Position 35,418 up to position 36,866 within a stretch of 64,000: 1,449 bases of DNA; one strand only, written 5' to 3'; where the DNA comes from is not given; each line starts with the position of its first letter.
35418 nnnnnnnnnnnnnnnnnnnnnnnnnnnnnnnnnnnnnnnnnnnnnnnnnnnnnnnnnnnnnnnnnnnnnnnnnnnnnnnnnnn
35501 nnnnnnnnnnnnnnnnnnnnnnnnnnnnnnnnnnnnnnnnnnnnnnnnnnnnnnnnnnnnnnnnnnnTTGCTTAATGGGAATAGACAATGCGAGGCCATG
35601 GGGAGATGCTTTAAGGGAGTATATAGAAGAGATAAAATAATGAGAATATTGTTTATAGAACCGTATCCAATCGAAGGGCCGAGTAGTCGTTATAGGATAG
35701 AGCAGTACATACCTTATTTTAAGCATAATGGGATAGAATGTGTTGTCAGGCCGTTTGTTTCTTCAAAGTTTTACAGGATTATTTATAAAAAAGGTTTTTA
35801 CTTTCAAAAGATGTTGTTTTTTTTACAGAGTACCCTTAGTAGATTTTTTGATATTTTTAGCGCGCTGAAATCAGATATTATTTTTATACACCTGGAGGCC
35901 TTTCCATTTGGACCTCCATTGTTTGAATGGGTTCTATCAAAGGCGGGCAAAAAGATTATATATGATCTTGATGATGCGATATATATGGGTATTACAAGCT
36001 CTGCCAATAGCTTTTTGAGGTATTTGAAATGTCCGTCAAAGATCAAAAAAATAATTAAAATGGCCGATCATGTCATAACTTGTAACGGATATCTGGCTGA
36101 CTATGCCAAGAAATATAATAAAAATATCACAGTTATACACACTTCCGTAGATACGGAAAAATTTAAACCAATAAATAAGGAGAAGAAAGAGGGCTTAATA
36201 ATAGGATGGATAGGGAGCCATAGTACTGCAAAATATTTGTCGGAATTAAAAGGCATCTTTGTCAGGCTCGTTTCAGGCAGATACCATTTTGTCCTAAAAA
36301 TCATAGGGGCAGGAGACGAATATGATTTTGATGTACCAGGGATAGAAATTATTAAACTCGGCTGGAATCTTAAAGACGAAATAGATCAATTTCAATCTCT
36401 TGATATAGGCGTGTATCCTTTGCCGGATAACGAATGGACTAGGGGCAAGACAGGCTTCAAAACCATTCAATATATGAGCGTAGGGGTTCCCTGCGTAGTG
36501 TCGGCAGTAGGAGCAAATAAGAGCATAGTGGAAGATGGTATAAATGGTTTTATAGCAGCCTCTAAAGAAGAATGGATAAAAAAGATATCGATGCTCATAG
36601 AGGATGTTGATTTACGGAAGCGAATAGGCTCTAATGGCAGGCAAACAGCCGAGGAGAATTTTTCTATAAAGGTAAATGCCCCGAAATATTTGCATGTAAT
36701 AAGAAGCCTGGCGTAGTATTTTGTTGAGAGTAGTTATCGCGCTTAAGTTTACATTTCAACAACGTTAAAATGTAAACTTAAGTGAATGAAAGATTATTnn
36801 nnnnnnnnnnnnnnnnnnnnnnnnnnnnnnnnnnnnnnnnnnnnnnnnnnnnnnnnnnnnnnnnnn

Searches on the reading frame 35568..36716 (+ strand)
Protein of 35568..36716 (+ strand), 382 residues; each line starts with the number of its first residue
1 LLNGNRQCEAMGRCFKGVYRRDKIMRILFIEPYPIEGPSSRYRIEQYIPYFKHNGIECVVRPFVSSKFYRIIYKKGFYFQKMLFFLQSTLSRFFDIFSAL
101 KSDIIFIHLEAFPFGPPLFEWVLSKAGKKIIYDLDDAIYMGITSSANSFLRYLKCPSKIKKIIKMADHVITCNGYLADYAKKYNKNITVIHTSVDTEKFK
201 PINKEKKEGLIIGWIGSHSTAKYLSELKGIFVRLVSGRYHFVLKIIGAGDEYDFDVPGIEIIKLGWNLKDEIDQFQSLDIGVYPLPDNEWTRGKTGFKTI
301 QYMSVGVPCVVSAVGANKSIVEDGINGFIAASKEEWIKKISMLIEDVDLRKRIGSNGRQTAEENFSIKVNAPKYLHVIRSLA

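Call 7: search_protein_families(library=pfam, proteins=[window:35568-36716:+], max_evalue=0.0001)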
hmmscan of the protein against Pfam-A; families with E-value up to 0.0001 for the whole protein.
window:35568-36716:+ (382 aa): 4 families
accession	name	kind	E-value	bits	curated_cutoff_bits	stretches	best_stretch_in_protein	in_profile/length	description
PF13692.12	Glyco_trans_1_4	-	5.9e-13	49.7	27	1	211-346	3-142/142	Glycosyl transferases group 1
PF00534.26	Glycos_transf_1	-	2.8e-12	46.9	26.4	1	196-359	2-171/172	Glycosyl transferases group 1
PF13439.12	Glyco_transf_4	-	2.7e-05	24.7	28.5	1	84-198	55-170/170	Glycosyltransferase Family 4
PF13524.12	Glyco_trans_1_2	-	6.3e-05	23.4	25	1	291-369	59-137/144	Glycosyl transferase-like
